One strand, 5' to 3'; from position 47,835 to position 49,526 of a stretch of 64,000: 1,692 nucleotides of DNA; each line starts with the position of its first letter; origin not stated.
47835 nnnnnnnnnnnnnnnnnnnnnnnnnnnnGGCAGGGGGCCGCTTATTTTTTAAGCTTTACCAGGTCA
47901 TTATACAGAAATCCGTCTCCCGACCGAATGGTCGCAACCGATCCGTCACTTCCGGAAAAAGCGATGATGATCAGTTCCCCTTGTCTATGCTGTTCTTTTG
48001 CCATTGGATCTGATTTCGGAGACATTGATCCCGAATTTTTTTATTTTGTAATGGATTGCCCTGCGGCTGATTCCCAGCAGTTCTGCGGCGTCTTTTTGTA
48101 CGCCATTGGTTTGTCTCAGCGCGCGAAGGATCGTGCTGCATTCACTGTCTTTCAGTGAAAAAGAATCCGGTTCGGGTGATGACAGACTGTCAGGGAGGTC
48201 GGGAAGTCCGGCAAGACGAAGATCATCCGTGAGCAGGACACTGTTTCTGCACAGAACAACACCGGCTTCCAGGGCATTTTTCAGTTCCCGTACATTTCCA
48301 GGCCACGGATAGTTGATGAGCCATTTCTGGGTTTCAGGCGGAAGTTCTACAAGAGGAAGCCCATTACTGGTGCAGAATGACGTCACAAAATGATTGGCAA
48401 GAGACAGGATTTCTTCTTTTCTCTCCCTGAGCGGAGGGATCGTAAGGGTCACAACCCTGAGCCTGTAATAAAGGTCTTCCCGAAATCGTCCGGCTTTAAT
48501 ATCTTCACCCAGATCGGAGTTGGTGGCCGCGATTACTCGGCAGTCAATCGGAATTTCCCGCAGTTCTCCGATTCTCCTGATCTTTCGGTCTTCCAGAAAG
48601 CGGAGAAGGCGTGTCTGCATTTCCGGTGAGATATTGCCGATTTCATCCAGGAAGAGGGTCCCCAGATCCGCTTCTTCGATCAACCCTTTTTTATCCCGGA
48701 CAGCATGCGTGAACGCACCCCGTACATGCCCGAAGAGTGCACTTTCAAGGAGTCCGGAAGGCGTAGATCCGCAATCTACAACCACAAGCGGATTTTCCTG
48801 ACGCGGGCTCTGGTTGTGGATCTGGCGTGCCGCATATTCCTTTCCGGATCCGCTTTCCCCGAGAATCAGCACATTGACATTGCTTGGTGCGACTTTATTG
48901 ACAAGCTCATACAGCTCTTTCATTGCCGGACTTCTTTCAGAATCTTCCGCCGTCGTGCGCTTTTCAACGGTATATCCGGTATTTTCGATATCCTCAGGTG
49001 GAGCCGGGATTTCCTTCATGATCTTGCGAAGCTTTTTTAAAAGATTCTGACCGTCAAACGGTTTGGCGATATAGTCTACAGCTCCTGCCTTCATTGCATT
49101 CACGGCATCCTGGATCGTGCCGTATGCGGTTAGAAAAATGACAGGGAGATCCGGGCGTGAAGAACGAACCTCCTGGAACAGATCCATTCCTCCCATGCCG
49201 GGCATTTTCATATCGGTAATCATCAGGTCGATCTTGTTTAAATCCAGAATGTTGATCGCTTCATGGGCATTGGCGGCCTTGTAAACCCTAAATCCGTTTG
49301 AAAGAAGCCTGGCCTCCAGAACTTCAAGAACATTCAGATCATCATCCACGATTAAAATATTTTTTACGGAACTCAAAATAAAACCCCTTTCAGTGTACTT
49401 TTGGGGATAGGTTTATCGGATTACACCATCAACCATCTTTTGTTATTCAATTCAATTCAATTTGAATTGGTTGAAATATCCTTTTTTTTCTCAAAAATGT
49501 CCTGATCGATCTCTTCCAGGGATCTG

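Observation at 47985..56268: Uncharacterised sigma-54-controlled cell-surface locus: HK / coiled-coil lipoprotein / NtrC regulator divergent from a small Arg-rich protein and two giant FN3-PKD-LamG proteins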

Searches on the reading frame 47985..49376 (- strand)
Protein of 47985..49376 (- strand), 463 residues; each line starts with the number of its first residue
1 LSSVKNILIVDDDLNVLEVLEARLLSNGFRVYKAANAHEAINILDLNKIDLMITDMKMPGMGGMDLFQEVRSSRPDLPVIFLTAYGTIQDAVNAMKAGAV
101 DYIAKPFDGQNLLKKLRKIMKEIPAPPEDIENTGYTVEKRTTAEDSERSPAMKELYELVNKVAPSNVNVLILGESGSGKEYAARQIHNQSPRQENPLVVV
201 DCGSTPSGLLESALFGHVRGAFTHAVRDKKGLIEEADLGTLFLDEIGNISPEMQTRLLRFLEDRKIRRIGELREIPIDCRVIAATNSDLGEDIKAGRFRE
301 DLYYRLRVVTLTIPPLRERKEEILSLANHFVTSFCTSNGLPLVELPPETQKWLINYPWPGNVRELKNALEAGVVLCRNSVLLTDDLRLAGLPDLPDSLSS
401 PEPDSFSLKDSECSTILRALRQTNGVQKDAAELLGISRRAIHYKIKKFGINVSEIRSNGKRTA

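Call 5: search_protein_families(library=pfam, proteins=[window:47985-49376:-], max_evalue=0.01)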
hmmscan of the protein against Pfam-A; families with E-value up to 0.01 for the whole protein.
window:47985-49376:- (463 aa): 14 families
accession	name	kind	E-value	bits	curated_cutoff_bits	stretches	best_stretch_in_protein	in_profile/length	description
PF00158.32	Sigma54_activat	-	2.2e-65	219.9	20.2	1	148-311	4-167/168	Sigma-54 interaction domain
PF00072.30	Response_reg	-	1.4e-31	109.4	30.2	1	7-116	1-110/111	Response regulator receiver domain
PF14532.12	Sigma54_activ_2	-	4.2e-23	82.6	25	1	148-316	3-138/138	Sigma-54 interaction domain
PF25601.1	AAA_lid_14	-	7.2e-20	71.1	27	1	317-387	1-71/87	AAA+ ATPase lid domain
PF02954.25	HTH_8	-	1.9e-12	47.1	22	1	408-448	2-42/42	Bacterial regulatory protein, Fis family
PF07728.20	AAA_5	-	2.3e-07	31.3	22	1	168-287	1-123/139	AAA domain (dynein-related subfamily)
PF07724.20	AAA_2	-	1.1e-05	26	27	1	167-274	4-111/166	AAA domain (Cdc48 subfamily)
PF01078.27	Mg_chelatase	-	3.1e-05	23.9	20.3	1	228-287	97-158/207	Magnesium chelatase, subunit ChlI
PF00493.29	MCM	-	0.00017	21.2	23.3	1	165-290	56-176/224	MCM P-loop domain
PF00004.35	AAA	-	0.0002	22.2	21.2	1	169-298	1-123/131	ATPase family associated with various cellular activities (AAA)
PF19044.6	P-loop_TraG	-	0.00035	19.8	25.8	1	159-211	22-74/413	TraG P-loop domain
PF20030.5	bpMoxR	-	0.00065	19.3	27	1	162-292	27-150/205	MoxR domain in the MoxR-vWA-beta-propeller ternary systems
PF13401.12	AAA_22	-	0.0019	19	27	0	169-262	8-109/130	AAA domain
PF13191.12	AAA_16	-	0.0022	19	32.6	1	148-259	5-118/167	AAA ATPase domain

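Call 6: search_protein_families(library=ncbifam, proteins=[window:47985-49376:-], max_evalue=0.01)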
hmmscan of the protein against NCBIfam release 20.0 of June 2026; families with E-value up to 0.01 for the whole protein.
window:47985-49376:- (463 aa): 121 families (the best 25 are shown)
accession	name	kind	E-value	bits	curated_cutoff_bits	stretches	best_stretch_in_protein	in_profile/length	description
NF008469.0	PRK11361.1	equivalog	2.8e-120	402.1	714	1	1-453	1-459/461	acetoacetate metabolism transcriptional regulator AtoC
TIGR01818.1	ntrC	equivalog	2.1e-113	379.6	558.6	1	7-386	1-377/463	nitrogen regulation protein NR(I)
NF007689.0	PRK10365.1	equivalog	2.3e-108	362.8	760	1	6-445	7-439/441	sigma-54-dependent response regulator transcription factor ZraR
NF011695.0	PRK15115.1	equivalog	3.7e-103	345.7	763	1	5-438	7-426/445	two-component system response regulator GlrR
TIGR02915.1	PEP_resp_reg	equivalog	2.2e-99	333.3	502.6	1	7-450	1-444/445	PEP-CTERM-box response regulator transcription factor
NF008176.1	PRK10923.1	equivalog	3.5e-95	319.3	620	1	6-388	5-383/469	nitrogen regulation protein NR(I)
NF041946.1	LuxO_transreg_Vib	equivalog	3.3e-94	316.3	800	1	10-453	2-440/463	quorum-sensing sigma-54 dependent transcriptional regulator LuxO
NF049963.1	RespRegFlgRCampy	domain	9.1e-93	311.4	750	1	6-449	2-428/429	fla regulon two-component system response regulator FlgR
NF051870.1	NAssimRespRegNtrX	equivalog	1.8e-92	310.6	600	1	5-450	2-452/452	nitrogen assimilation response regulator NtrX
NF041552.1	TF_PrdR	equivalog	3.8e-92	309.5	795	1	147-448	271-576/577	sigma-54 dependent transcriptional regulator PrdR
TIGR01817.1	nifA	equivalog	8.4e-92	308.6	528.85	2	148-390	201-442/534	nif-specific transcriptional activator NifA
NF050807.1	TransRegFlbDCaul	equivalog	7.8e-87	292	750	1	25-455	21-445/454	sigma-54-dependent transcriptional regulator FlbD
NF003451.0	PRK05022.1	equivalog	1e-83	281.8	476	1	138-450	185-510/512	nitric oxide reductase transcriptional regulator NorR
NF038308.1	RNA_repair_RtcR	equivalog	3e-82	277.2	650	1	145-449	182-517/530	RNA repair transcriptional activator RtcR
NF008085.0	PRK10820.1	equivalog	1.1e-75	255.3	576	1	149-452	210-514/520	transcriptional regulator TyrR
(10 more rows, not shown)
